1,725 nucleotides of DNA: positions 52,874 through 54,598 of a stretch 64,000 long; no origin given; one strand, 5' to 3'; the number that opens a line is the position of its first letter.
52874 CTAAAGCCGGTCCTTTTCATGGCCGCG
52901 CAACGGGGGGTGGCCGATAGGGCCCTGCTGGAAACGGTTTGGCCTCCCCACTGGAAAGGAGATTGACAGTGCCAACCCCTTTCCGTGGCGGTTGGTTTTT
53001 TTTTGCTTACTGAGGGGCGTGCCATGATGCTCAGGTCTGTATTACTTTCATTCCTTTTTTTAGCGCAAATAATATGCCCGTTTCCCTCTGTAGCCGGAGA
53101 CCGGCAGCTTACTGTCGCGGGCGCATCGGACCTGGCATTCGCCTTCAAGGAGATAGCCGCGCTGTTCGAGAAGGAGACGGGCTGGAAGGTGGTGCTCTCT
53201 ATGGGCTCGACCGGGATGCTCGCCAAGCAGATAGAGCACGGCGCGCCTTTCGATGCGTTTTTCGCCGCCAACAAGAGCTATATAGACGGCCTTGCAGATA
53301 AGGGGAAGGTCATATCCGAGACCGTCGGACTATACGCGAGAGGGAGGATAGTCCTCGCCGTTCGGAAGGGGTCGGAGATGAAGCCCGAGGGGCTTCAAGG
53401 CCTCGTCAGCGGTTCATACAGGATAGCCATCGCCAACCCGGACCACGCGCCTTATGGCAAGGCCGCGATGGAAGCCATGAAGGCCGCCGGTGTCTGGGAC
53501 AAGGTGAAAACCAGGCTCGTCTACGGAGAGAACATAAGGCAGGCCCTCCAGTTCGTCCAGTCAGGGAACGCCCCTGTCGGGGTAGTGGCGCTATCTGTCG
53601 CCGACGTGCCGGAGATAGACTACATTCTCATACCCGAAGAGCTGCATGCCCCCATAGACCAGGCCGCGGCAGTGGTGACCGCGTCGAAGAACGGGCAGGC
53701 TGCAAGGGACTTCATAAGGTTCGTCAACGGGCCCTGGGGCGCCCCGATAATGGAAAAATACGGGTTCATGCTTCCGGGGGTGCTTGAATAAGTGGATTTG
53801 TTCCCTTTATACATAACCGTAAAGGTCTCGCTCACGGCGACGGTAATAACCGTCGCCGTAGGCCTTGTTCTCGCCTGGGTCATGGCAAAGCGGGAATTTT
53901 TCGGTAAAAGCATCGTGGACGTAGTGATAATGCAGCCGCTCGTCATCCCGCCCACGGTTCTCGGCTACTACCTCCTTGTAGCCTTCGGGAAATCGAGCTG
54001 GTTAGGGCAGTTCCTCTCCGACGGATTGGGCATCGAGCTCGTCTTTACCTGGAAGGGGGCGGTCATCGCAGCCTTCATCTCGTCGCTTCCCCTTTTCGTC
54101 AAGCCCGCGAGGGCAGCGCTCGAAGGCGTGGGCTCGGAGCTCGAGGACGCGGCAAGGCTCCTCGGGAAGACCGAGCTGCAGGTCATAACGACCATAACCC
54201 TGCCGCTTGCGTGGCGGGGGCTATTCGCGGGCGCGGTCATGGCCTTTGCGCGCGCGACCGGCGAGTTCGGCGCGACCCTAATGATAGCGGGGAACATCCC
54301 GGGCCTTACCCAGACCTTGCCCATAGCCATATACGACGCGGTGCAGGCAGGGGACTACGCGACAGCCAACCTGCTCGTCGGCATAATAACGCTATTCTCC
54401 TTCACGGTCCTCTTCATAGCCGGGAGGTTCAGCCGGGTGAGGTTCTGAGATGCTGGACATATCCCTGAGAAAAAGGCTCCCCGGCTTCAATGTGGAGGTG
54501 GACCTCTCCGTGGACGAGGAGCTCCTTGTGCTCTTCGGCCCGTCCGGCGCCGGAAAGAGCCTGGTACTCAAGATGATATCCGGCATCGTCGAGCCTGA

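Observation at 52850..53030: Moco-riboswitch-like leader with intrinsic terminator upstream of modABC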

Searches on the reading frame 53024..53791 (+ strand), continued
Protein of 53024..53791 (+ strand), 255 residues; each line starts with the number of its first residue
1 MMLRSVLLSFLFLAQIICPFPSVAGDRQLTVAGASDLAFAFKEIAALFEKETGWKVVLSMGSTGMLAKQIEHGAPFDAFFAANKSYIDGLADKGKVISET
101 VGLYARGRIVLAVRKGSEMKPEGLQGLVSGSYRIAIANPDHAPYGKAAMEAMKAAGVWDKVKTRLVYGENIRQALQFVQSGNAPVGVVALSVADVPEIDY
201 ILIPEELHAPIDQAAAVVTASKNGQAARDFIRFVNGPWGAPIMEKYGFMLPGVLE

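Call 30: find_encoding_contigs(protein=P0016, flank=3000, max_places=3)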
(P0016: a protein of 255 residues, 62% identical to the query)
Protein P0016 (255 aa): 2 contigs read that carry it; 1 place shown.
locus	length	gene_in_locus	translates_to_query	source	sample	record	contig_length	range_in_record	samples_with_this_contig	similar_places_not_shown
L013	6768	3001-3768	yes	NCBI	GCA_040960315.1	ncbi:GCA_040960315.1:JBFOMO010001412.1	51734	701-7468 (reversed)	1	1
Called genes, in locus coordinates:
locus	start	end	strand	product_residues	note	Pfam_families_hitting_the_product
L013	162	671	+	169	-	PF01381:HTH_3, PF13560:HTH_31, PF07238:PilZ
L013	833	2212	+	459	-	PF00989:PAS (weak), PF00989:PAS, PF13188:PAS_8, PF08448:PAS_4, PF13426:PAS_9, PF08447:PAS_3, PF00512:HisKA, PF02518:HATPase_c, +1 more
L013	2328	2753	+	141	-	PF00126:HTH_1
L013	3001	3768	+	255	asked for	PF13531:SBP_bac_11, PF01547:SBP_bac_1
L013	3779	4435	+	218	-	PF00528:BPD_transp_1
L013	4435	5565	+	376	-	PF00005:ABC_tran, PF13304:AAA_21 (weak)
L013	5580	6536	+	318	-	PF01545:Cation_efflux, PF16916:ZT_dimer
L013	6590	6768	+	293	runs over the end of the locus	?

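Call 31: find_encoding_contigs(protein=P0011, flank=3000, max_places=2)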
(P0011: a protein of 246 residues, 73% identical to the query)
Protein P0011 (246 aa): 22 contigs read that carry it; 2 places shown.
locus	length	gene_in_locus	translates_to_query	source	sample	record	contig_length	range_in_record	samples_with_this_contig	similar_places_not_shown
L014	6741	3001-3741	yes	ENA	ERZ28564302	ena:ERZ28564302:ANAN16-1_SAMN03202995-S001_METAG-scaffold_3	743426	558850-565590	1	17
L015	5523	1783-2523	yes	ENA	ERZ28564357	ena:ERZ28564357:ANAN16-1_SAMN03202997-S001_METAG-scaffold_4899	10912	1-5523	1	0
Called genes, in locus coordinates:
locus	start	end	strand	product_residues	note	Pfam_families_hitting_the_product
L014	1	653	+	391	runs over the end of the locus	PF01676:Metalloenzyme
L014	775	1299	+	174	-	PF01381:HTH_3, PF13560:HTH_31, PF07238:PilZ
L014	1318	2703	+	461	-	PF00989:PAS (weak), PF13426:PAS_9 (weak), PF00989:PAS, PF13188:PAS_8 (weak), PF08448:PAS_4, PF13426:PAS_9, PF00512:HisKA, PF02518:HATPase_c, +1 more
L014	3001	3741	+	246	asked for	PF13531:SBP_bac_11, PF01547:SBP_bac_1, PF12974:Phosphonate-bd (faint)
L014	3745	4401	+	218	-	PF00528:BPD_transp_1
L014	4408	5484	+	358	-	PF02463:SMC_N (faint), PF00005:ABC_tran, PF13304:AAA_21 (faint)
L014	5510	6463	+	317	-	PF01545:Cation_efflux, PF16916:ZT_dimer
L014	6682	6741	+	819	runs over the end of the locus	PF20437:LonC_helical, PF13654:AAA_32, PF20436:LonB_AAA-LID, PF05362:Lon_C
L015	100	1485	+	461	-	PF00989:PAS (weak), PF13426:PAS_9 (weak), PF00989:PAS, PF13188:PAS_8 (weak), PF08448:PAS_4, PF13426:PAS_9, PF00512:HisKA, PF02518:HATPase_c, +1 more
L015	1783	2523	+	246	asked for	PF13531:SBP_bac_11, PF01547:SBP_bac_1, PF12974:Phosphonate-bd (faint)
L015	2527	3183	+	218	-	PF00528:BPD_transp_1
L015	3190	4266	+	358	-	PF02463:SMC_N (faint), PF00005:ABC_tran, PF13304:AAA_21 (faint)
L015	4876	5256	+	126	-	PF16916:ZT_dimer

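Call 32: find_encoding_contigs(protein=P0026, flank=3000, max_places=2)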
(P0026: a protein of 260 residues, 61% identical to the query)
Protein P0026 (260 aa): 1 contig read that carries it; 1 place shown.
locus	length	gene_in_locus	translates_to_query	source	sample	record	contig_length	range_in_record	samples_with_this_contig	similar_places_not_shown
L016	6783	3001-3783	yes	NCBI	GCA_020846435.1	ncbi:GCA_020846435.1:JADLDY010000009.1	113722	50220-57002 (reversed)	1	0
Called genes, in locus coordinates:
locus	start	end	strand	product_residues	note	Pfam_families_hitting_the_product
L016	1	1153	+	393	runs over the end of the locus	PF01676:Metalloenzyme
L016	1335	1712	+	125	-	PF00126:HTH_1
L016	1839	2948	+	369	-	PF13609:Porin_4, PF07642:BBP2 (faint), PF07396:Porin_O_P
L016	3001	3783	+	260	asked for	PF01547:SBP_bac_1, PF13531:SBP_bac_11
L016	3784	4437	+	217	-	PF00528:BPD_transp_1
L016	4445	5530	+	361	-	PF00005:ABC_tran, PF13304:AAA_21 (weak), PF03459:TOBE (faint)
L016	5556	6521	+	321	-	PF01545:Cation_efflux, PF16916:ZT_dimer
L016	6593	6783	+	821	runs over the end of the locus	PF20437:LonC_helical, PF13654:AAA_32, PF20436:LonB_AAA-LID, PF05362:Lon_C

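Call 33: find_encoding_contigs(protein=P0025, flank=3000, max_places=2)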
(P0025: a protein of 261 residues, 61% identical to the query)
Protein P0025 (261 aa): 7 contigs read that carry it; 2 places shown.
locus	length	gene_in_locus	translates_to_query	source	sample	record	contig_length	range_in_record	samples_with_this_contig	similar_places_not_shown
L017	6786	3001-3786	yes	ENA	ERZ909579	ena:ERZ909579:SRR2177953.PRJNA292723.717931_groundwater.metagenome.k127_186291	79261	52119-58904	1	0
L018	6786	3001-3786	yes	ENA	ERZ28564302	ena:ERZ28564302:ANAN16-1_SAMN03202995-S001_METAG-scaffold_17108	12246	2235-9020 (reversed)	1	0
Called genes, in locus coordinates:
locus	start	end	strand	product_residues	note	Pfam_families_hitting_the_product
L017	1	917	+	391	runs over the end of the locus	PF01676:Metalloenzyme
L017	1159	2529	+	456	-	PF13426:PAS_9, PF00989:PAS, PF13188:PAS_8 (weak), PF08448:PAS_4, PF13426:PAS_9, PF08447:PAS_3 (weak), PF00512:HisKA, PF02518:HATPase_c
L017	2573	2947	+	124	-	PF00126:HTH_1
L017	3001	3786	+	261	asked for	PF01547:SBP_bac_1 (weak), PF13531:SBP_bac_11, PF01547:SBP_bac_1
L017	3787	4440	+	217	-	PF00528:BPD_transp_1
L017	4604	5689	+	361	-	PF00005:ABC_tran, PF13304:AAA_21 (faint), PF03459:TOBE (faint), PF08402:TOBE_2 (faint)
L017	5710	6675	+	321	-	PF01545:Cation_efflux, PF16916:ZT_dimer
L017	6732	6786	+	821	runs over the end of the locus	PF20437:LonC_helical, PF13654:AAA_32, PF20436:LonB_AAA-LID, PF05362:Lon_C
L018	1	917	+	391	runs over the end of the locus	PF01676:Metalloenzyme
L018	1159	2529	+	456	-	PF13426:PAS_9, PF00989:PAS, PF13188:PAS_8 (weak), PF08448:PAS_4, PF13426:PAS_9, PF08447:PAS_3 (weak), PF00512:HisKA, PF02518:HATPase_c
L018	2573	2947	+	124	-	PF00126:HTH_1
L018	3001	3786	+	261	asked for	PF01547:SBP_bac_1 (weak), PF13531:SBP_bac_11, PF01547:SBP_bac_1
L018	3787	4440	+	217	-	PF00528:BPD_transp_1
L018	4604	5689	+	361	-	PF00005:ABC_tran, PF13304:AAA_21 (faint), PF03459:TOBE (faint), PF08402:TOBE_2 (faint)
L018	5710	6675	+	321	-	PF01545:Cation_efflux, PF16916:ZT_dimer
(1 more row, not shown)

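Call 34: find_encoding_contigs(protein=P0036, flank=3000, max_places=2)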
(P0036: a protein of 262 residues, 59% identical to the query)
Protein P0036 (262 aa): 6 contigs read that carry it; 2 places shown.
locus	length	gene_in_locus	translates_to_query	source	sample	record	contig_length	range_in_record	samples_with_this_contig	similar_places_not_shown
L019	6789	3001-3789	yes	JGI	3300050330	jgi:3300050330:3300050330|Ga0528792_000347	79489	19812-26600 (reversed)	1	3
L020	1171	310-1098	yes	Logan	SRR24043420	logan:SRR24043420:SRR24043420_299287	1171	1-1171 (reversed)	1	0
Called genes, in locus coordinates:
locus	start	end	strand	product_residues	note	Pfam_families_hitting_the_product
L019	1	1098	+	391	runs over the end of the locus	PF01676:Metalloenzyme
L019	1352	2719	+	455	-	PF13426:PAS_9 (weak), PF00989:PAS, PF13188:PAS_8, PF08448:PAS_4, PF13426:PAS_9, PF08447:PAS_3 (weak), PF00512:HisKA, PF02518:HATPase_c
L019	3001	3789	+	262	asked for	PF01547:SBP_bac_1, PF13531:SBP_bac_11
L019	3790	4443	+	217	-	PF00528:BPD_transp_1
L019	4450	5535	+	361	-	PF03459:TOBE (faint), PF00005:ABC_tran, PF13304:AAA_21 (weak), PF08402:TOBE_2 (faint)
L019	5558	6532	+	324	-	PF01545:Cation_efflux, PF16916:ZT_dimer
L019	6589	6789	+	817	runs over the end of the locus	PF20437:LonC_helical, PF13654:AAA_32, PF20436:LonB_AAA-LID, PF05362:Lon_C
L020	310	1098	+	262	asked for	PF01547:SBP_bac_1, PF13531:SBP_bac_11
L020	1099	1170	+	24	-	?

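Call 40: search_protein_families(library=ncbifam, proteins=[L017:2573-2947:+, L016:1335-1712:+, L013:2328-2753:+, L007:1304-1675:+, L016:1839-2948:+, L006:11424-12512:+], max_evalue=0.001)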
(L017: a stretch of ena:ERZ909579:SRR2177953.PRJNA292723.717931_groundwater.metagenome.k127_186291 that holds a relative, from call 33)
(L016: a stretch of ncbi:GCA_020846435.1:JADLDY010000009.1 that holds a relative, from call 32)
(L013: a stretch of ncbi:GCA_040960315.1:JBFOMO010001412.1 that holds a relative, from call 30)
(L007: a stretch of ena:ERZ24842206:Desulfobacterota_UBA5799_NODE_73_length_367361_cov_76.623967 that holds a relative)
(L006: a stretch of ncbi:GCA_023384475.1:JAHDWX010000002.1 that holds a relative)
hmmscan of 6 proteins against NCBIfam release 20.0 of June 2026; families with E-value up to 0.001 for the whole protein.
L017:2573-2947:+ (124 aa): 2 families
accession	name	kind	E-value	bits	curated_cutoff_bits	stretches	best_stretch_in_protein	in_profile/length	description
TIGR00637.1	ModE_repress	subfamily_domain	6.7e-24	83.8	98.5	1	30-115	2-87/100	ModE molybdate transport repressor domain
NF007957.0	PRK10676.1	equivalog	4.7e-18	65.3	369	1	33-106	20-93/263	molybdenum-dependent transcriptional regulator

L016:1335-1712:+ (125 aa): 2 families
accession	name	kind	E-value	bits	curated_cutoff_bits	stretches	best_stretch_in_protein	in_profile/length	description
TIGR00637.1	ModE_repress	subfamily_domain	6.2e-24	83.9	98.5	1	31-119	2-90/100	ModE molybdate transport repressor domain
NF007957.0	PRK10676.1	equivalog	6.9e-18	64.7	369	1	34-106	20-92/263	molybdenum-dependent transcriptional regulator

L013:2328-2753:+ (141 aa): 2 families
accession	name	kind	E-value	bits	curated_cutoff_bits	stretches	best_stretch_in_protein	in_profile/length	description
TIGR00637.1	ModE_repress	subfamily_domain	5.5e-25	87.3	98.5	1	46-125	2-81/100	ModE molybdate transport repressor domain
NF007957.0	PRK10676.1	equivalog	5.8e-17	61.7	369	1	49-121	20-92/263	molybdenum-dependent transcriptional regulator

L007:1304-1675:+ (123 aa): 2 families
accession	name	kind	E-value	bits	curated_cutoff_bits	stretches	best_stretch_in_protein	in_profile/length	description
TIGR00637.1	ModE_repress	subfamily_domain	5.5e-24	84.1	98.5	1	32-108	3-79/100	ModE molybdate transport repressor domain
NF007957.0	PRK10676.1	equivalog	7.1e-17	61.4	369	1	35-104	21-90/263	molybdenum-dependent transcriptional regulator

L016:1839-2948:+ (369 aa): 1 family
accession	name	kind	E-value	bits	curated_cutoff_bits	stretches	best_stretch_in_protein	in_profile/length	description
NF040900.1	porin_ExtI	equivalog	1.6e-14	53.5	150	2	42-187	48-193/403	selenite/tellurite reduction operon porin ExtI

L006:11424-12512:+ (362 aa): 182 families (the best 25 are shown)
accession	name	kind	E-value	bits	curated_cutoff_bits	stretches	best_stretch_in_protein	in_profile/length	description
TIGR03265.1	PhnT2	equivalog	4.3e-79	266.3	457.7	1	16-360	22-351/353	putative 2-aminoethylphosphonate ABC transporter ATP-binding protein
NF040840.2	tungstate_WtpC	equivalog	2.3e-75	254.1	440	1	16-360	18-346/347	tungstate ABC transporter ATP-binding protein WtpC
TIGR01187.1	potA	subfamily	1.9e-71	240.8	355.6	1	28-358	1-322/325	polyamine ABC transporter ATP-binding protein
NF006987.0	PRK09452.1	equivalog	9.9e-69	231.8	482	1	17-351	36-362/378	spermidine/putrescine ABC transporter ATP-binding protein PotA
TIGR00968.1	3a0106s01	subfamily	6.1e-68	228.9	342.75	1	16-236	18-235/237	sulfate ABC transporter ATP-binding protein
NF040933.2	ABC_arch_GlcV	equivalog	1.4e-67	228.1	450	1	17-292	25-293/357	glucose ABC transporter ATP-binding protein GlcV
NF043075.1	MMSYN1_0197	equivalog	1.4e-64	218.2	550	1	17-292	21-285/341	spermidine/putrescine ABC transporter ATP-binding protein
NF008105.0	PRK10851.1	equivalog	4.5e-63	213.1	502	1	22-303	27-298/362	sulfate/thiosulfate ABC transporter ATP-binding protein CysA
TIGR02142.1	modC_ABC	equivalog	5.3e-62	210.1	285.05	1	3-355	2-349/353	molybdenum ABC transporter ATP-binding protein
NF008653.0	PRK11650.1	subfamily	3e-60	204.1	432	1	17-297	23-296/357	sn-glycerol-3-phosphate ABC transporter ATP-binding protein UgpC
TIGR03258.1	PhnT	equivalog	1.3e-59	202.1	499.15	1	23-291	34-296/359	2-aminoethylphosphonate ABC transport system ATP-binding subunit PhnT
TIGR01186.1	proV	subfamily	1.2e-57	195.7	326.6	1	16-238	11-236/363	betaine/proline/choline family ABC transporter ATP-binding protein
NF008621.0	PRK11607.1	equivalog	2.5e-57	194.4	613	1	22-288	44-305/377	putrescine ABC transporter ATP-binding subunit PotG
NF008513.0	PRK11432.1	equivalog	2.6e-55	187.7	496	1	17-243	25-248/351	ferric ABC transporter ATP-binding protein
NF008233.0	PRK11000.1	equivalog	3.7e-55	187.3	568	1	16-288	21-291/369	maltose/maltodextrin ABC transporter ATP-binding protein MalK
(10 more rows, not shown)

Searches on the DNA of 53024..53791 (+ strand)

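Call 20: search_rna_families(sources=[L001, L002, L003, L004, L005], threshold=gathering, show_alignments=3)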
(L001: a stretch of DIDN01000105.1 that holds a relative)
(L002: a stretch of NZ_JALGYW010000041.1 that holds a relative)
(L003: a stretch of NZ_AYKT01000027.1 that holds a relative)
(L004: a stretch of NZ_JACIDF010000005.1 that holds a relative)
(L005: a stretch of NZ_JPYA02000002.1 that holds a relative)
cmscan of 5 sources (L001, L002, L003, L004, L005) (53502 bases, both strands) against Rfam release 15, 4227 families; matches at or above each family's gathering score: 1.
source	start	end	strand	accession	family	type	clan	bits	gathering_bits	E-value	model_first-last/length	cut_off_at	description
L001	5821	5953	+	RF01055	Molybdenum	Cis-reg; riboswitch;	-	59.6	36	7.6e-12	1-135/135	no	Molybdenum/Tungsten riboswitch aptamer (Moco RNA motif)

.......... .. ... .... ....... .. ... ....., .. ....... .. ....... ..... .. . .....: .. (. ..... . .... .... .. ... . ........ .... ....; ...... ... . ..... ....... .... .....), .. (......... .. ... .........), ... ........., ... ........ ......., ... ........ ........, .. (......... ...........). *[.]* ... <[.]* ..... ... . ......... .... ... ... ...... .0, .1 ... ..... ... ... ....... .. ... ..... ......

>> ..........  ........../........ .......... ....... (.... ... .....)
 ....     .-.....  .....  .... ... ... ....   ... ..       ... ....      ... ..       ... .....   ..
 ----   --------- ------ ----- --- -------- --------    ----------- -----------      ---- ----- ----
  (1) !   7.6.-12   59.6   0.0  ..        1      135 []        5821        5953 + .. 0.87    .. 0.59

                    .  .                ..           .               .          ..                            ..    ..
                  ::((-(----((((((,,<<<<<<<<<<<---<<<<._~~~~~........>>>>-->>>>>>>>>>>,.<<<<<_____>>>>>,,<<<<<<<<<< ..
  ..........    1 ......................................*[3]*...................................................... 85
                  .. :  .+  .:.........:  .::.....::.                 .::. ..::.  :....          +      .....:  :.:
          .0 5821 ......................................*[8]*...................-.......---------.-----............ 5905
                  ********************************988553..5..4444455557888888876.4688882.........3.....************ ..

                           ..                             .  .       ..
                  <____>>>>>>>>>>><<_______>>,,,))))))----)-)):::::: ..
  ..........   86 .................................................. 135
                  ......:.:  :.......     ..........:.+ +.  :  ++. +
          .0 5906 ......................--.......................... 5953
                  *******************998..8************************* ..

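Call 35: search_rna_families(sources=[L007, L008, L009, L010, L011, L012, L013, L014, L015, L016, L017, L018, L019, L020], threshold=gathering, show_alignments=0)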
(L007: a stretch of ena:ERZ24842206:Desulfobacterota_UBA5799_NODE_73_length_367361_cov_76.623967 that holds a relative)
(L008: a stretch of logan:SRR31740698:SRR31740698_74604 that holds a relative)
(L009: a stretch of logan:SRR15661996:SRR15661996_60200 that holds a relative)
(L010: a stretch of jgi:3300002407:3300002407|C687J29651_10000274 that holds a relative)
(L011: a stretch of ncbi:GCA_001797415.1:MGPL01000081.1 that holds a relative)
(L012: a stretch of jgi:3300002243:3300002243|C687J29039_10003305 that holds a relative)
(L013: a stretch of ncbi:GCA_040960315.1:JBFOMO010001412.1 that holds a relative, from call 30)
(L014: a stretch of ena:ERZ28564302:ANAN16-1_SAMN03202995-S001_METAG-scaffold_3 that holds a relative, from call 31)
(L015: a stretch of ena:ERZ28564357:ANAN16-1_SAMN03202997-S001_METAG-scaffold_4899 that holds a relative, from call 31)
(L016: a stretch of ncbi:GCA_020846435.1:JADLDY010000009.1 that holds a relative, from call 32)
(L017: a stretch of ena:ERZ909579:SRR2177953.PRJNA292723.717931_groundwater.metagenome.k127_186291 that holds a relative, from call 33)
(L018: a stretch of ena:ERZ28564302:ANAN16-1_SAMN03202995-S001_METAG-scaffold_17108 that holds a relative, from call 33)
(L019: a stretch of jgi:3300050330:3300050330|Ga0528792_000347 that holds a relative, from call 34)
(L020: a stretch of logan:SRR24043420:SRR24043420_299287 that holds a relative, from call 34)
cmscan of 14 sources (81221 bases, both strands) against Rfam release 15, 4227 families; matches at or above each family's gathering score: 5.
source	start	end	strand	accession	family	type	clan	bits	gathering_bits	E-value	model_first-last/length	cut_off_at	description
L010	2683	2804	+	RF01055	Molybdenum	Cis-reg; riboswitch;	-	82.3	36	2.5e-18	1-135/135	no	Molybdenum/Tungsten riboswitch aptamer (Moco RNA motif)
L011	2683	2804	+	RF01055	Molybdenum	Cis-reg; riboswitch;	-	82.3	36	2.5e-18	1-135/135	no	Molybdenum/Tungsten riboswitch aptamer (Moco RNA motif)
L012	830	951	+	RF01055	Molybdenum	Cis-reg; riboswitch;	-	82.3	36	2.5e-18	1-135/135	no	Molybdenum/Tungsten riboswitch aptamer (Moco RNA motif)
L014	2845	2963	+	RF01055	Molybdenum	Cis-reg; riboswitch;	-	71.6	36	3.4e-15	1-135/135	no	Molybdenum/Tungsten riboswitch aptamer (Moco RNA motif)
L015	1627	1745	+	RF01055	Molybdenum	Cis-reg; riboswitch;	-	71.6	36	3.4e-15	1-135/135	no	Molybdenum/Tungsten riboswitch aptamer (Moco RNA motif)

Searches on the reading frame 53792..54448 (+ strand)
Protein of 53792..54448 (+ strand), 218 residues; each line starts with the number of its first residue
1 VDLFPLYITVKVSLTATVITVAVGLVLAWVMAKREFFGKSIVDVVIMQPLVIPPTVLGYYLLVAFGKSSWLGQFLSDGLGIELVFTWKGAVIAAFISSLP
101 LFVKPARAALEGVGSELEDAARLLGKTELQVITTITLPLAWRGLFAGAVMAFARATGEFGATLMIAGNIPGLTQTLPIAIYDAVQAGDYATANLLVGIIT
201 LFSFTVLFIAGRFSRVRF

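Call 8: search_protein_families(library=ncbifam, proteins=[window:53792-54448:+])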
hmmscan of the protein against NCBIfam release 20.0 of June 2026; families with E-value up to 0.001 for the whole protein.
window:53792-54448:+ (218 aa): 29 families (the best 25 are shown)
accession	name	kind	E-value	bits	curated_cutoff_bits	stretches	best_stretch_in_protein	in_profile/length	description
TIGR02141.1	modB_ABC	equivalog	4.9e-69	232.1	182.6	1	8-212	2-204/208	molybdate ABC transporter permease subunit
NF006939.0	PRK09421.1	equivalog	2.9e-62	210.1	262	1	6-214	12-221/230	molybdate ABC transporter permease subunit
TIGR01581.1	Mo_ABC_porter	hypoth_equivalog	1.8e-50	171.5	210.3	1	6-208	23-223/225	ABC transporter permease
TIGR00969.1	3a0106s02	subfamily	5.7e-45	153.9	240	1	7-210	64-266/272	sulfate ABC transporter permease subunit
TIGR02139.1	permease_CysT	equivalog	2.8e-41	141.9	246.1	1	6-209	52-254/265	sulfate ABC transporter permease subunit CysT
NF008208.0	PRK10971.1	equivalog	4e-35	121.6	415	1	8-210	62-263/277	sulfate/thiosulfate ABC transporter permease CysT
NF040839.1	tungstate_WtpB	equivalog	9.4e-35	120.4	340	1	6-204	46-238/251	tungstate ABC transporter permease WtpB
TIGR02140.1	permease_CysW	equivalog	8.4e-34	117.2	329.1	1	8-208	51-250/261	sulfate ABC transporter permease subunit CysW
NF008620.0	PRK11602.1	equivalog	1.3e-26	93.4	442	1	3-203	63-268/291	sulfate/thiosulfate ABC transporter permease CysW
NF038017.1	ABC_perm1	subfamily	1.6e-24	86.9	100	1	9-199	1-182/184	ABC transporter permease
NF011624.0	PRK15050.1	equivalog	4.9e-19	68.5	247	1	6-206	75-278/297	2-aminoethylphosphonate ABC transporter permease subunit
TIGR03226.1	PhnU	equivalog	1.4e-16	60.9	283.45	1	7-205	94-295/311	2-aminoethylphosphonate ABC transporter permease subunit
TIGR03255.1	PhnV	equivalog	2.9e-16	59.9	358.7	1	6-201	72-252/270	2-aminoethylphosphonate ABC transport system, membrane component PhnV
TIGR03262.1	PhnU2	equivalog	2e-14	53.2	593.25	1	9-213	59-255/546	putative 2-aminoethylphosphonate ABC transporter permease subunit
TIGR00974.1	3a0107s02c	equivalog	7e-13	48.3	193.45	1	9-210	59-267/272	phosphate ABC transporter permease PstA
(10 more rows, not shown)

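Call 9: search_protein_families(library=pfam, proteins=[window:53792-54448:+])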
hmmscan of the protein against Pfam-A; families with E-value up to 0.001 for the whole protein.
window:53792-54448:+ (218 aa): 1 family
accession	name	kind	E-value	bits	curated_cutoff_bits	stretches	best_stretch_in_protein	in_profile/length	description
PF00528.27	BPD_transp_1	-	2.3e-16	60.5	26.4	1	24-209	1-174/184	Binding-protein-dependent transport system inner membrane component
